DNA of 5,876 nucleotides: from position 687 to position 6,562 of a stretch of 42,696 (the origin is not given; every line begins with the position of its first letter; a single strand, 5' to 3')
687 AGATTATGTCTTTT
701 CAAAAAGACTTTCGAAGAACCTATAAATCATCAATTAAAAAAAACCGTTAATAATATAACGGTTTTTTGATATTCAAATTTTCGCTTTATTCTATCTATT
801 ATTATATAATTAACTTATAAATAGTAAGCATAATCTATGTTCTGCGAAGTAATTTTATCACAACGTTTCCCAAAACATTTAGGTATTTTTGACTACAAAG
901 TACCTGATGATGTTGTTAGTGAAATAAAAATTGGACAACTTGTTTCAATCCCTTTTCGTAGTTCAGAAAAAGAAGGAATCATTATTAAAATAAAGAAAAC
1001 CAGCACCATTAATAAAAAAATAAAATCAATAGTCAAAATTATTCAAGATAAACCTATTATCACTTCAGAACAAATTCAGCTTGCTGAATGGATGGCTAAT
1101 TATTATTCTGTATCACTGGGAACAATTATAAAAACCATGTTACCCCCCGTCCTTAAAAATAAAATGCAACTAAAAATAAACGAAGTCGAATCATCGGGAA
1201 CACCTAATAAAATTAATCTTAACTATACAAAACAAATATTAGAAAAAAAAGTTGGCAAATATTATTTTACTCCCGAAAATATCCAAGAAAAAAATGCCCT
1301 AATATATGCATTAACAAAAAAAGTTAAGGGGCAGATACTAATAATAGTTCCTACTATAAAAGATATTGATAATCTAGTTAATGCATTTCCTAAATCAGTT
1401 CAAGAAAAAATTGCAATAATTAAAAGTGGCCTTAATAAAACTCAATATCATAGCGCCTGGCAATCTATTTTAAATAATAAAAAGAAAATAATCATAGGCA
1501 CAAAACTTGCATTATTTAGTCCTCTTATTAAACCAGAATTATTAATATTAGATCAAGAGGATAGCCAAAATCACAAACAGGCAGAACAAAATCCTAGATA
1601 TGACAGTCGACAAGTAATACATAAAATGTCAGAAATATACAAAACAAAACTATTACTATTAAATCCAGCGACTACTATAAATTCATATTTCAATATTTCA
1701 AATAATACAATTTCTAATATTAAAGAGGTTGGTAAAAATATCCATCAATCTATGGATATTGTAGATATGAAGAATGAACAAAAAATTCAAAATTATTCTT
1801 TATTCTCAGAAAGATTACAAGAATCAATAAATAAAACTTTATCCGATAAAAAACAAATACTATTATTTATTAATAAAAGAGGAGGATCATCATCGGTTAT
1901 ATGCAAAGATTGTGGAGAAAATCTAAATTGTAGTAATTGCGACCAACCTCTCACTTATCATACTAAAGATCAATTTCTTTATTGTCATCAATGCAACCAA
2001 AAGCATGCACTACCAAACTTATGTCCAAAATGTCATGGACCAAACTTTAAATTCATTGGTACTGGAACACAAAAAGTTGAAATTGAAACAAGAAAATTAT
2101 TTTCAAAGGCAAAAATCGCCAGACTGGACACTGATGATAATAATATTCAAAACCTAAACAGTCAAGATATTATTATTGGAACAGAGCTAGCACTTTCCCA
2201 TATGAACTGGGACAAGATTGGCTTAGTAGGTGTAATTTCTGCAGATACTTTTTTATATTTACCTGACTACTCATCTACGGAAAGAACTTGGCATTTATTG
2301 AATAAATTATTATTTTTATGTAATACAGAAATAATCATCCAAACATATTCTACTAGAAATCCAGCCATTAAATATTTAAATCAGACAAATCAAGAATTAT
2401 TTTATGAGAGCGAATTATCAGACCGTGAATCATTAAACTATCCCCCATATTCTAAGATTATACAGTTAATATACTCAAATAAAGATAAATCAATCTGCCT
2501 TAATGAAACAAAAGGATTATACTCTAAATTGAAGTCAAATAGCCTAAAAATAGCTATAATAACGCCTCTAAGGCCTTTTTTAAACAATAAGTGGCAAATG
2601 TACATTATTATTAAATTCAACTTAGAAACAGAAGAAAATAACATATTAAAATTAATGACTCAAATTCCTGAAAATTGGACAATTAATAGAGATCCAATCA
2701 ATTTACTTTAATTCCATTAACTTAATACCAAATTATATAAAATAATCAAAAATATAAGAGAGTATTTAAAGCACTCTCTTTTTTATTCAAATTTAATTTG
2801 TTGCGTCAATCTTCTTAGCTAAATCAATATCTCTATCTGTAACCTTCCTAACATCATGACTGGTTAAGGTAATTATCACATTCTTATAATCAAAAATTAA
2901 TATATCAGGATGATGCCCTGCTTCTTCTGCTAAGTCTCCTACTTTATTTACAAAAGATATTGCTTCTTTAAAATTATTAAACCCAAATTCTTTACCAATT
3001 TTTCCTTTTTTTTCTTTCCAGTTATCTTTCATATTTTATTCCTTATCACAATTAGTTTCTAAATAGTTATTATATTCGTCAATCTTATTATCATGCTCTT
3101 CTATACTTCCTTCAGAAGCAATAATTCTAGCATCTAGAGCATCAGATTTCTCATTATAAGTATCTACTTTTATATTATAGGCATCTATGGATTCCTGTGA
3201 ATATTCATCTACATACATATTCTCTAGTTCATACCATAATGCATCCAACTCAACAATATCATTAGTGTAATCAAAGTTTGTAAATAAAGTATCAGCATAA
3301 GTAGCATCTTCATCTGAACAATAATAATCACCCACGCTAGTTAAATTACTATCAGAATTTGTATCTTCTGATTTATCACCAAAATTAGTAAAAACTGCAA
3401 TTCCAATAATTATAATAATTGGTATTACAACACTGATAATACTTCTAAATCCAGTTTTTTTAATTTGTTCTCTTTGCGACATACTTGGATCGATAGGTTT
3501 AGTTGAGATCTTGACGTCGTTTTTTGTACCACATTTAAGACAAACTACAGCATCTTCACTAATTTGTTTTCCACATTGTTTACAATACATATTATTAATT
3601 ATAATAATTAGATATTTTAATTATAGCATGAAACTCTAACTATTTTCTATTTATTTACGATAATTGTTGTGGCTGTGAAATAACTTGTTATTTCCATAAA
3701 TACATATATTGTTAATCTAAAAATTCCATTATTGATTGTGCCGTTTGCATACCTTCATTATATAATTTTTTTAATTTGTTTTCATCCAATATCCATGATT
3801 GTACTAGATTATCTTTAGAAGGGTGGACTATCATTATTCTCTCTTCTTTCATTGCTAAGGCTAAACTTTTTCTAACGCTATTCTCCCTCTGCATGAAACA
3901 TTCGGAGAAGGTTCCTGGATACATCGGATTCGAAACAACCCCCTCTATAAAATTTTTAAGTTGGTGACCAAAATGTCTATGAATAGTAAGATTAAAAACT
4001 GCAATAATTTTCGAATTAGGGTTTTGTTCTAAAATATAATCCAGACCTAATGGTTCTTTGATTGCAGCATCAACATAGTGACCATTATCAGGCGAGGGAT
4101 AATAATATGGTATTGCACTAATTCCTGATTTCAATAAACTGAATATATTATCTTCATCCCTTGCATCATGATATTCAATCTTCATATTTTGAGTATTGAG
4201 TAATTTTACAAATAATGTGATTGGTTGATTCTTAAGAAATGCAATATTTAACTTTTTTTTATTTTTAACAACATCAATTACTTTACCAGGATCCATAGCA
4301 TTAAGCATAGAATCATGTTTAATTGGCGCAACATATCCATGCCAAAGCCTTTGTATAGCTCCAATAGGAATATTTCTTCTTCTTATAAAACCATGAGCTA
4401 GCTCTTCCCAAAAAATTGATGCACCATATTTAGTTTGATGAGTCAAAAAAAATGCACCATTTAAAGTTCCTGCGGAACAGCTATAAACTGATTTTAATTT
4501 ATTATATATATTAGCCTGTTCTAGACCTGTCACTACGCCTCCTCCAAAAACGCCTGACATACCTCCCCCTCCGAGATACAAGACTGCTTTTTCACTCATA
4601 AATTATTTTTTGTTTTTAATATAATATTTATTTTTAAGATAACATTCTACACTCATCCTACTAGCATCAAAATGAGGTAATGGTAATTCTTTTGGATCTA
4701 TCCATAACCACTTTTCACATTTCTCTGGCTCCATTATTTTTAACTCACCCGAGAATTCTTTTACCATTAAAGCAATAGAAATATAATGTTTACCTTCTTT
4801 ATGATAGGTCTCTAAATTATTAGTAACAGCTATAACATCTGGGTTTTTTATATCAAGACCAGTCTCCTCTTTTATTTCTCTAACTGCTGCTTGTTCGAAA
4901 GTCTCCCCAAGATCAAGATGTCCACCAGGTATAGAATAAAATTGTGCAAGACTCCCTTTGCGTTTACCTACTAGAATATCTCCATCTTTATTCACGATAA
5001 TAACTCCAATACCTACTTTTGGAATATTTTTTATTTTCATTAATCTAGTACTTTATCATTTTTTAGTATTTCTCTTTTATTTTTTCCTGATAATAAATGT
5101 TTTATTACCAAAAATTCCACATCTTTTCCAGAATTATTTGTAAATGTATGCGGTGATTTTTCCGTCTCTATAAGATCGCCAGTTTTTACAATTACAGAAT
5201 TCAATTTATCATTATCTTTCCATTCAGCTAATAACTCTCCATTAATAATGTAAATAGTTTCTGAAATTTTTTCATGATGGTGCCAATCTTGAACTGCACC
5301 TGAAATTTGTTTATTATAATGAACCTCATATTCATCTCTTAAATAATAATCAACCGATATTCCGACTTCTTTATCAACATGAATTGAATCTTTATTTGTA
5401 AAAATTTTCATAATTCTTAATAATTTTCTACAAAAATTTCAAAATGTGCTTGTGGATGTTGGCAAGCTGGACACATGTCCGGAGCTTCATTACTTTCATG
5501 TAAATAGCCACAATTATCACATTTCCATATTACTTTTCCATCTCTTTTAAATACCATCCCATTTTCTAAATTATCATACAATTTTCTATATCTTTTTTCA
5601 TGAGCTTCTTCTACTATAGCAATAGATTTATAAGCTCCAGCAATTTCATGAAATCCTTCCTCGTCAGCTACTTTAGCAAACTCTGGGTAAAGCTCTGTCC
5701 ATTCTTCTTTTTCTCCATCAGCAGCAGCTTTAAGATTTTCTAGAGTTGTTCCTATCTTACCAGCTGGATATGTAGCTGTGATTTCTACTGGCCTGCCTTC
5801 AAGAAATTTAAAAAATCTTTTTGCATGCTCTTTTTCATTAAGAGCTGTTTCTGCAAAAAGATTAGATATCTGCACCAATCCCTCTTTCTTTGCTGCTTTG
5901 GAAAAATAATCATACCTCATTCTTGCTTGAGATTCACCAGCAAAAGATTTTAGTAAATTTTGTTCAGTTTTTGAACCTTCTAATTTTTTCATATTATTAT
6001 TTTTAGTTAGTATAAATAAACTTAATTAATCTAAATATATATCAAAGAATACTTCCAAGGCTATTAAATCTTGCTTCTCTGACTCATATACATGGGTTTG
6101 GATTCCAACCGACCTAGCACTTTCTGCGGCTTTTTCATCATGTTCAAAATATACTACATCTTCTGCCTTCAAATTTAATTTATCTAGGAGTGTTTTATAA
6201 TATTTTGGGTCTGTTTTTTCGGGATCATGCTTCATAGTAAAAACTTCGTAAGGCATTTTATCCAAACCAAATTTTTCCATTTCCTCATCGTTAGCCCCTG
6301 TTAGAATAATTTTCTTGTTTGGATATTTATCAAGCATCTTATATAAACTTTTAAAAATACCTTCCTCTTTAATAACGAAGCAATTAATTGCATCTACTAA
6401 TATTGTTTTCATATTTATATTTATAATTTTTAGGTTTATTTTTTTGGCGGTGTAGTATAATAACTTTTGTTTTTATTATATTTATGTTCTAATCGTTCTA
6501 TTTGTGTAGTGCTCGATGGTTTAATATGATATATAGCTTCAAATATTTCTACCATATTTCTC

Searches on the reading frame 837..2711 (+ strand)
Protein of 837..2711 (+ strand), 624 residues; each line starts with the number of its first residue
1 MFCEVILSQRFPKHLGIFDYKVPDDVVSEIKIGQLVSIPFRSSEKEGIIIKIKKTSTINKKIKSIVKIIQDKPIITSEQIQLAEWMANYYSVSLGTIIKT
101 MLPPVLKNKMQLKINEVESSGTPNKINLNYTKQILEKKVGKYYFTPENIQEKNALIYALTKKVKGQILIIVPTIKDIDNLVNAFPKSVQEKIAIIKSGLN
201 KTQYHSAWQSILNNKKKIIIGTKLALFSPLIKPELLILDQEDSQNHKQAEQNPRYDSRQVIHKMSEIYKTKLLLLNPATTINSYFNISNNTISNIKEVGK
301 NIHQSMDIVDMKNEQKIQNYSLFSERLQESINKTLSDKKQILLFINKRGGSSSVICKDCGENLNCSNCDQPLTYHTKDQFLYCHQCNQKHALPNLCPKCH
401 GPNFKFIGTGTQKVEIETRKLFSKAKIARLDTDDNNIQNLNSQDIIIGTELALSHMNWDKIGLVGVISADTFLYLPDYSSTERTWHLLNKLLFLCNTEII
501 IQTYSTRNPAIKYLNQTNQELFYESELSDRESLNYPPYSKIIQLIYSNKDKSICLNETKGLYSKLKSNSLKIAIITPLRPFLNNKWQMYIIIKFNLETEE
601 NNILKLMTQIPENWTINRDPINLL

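Call 11: search_protein_families(library=pfam, proteins=[window:837-2711:+])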
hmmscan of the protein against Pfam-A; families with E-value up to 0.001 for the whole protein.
window:837-2711:+ (624 aa): 3 families
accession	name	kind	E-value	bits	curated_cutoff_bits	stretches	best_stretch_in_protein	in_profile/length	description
PF17764.6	PriA_3primeBD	-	1.7e-24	85.9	22.7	1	15-103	9-96/96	3'DNA-binding domain (3'BD)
PF18319.7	Zn_ribbon_PriA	-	0.00013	22.3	26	1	365-388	1-24/27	PriA DNA helicase Cys-rich region (CRR) domain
PF00270.35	DEAD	-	0.00013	22.1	26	0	157-250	37-133/167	DEAD/DEAH box helicase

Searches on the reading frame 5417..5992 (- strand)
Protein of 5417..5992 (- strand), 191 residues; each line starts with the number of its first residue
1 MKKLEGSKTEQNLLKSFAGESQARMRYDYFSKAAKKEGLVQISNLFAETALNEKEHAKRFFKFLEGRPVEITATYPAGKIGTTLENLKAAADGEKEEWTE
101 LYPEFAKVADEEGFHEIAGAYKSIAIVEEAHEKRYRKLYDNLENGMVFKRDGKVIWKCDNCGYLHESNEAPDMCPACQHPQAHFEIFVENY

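Call 77: search_protein_families(library=pfam, proteins=[window:5417-5992:-], max_evalue=0.01)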
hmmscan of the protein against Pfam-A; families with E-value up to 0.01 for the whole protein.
window:5417-5992:- (191 aa): 4 families
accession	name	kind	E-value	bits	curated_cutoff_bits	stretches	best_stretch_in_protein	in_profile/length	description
PF02915.23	Rubrerythrin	-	1.4e-29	103.6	22.8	1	12-139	2-137/137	Rubrerythrin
PF21349.2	RUBY_RBDX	-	4.7e-15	55.2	26.5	1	156-185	1-30/30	Rubrerythrin, rubredoxin-like domain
PF00210.30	Ferritin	-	1.1e-07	32.3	24.5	1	12-143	3-140/142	Ferritin-like domain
PF23458.2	DUF7130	-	6.2e-07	29.7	35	1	119-187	19-86/89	Domain of unknown function (DUF7130)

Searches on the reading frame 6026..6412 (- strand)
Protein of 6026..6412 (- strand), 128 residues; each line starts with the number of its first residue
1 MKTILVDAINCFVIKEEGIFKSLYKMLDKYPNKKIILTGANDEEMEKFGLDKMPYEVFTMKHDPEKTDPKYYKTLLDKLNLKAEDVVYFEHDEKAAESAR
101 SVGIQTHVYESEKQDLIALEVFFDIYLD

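Call 75: search_protein_families(library=ncbifam, proteins=[window:6026-6412:-], max_evalue=0.01)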
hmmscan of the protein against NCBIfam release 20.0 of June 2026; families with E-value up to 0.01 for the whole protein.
window:6026-6412:- (128 aa): 3 families
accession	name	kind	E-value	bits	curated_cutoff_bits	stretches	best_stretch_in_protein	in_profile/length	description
TIGR01509.1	HAD-SF-IA-v3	subfamily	3.5e-05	24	29.4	1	17-107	64-152/154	HAD-IA family hydrolase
TIGR02247.1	HAD-1A3-hyp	subfamily_domain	4e-05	23.5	125.4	1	65-122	151-208/211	epoxide hydrolase N-terminal domain-like phosphatase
NF006991.0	PRK09456.1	equivalog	0.0005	19.8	295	1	66-107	141-182/199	glucose-1-phosphatase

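Call 77: search_protein_families(library=pfam, proteins=[window:6026-6412:-], max_evalue=0.01)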
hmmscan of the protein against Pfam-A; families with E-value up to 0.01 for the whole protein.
window:6026-6412:- (128 aa): 2 families
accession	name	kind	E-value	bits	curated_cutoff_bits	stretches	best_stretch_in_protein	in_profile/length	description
PF13419.12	HAD_2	-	0.00012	22.6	23.8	1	42-107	110-176/178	Haloacid dehalogenase-like hydrolase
PF00702.32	Hydrolase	-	0.0031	18.4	26.4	1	33-103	116-191/191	haloacid dehalogenase-like hydrolase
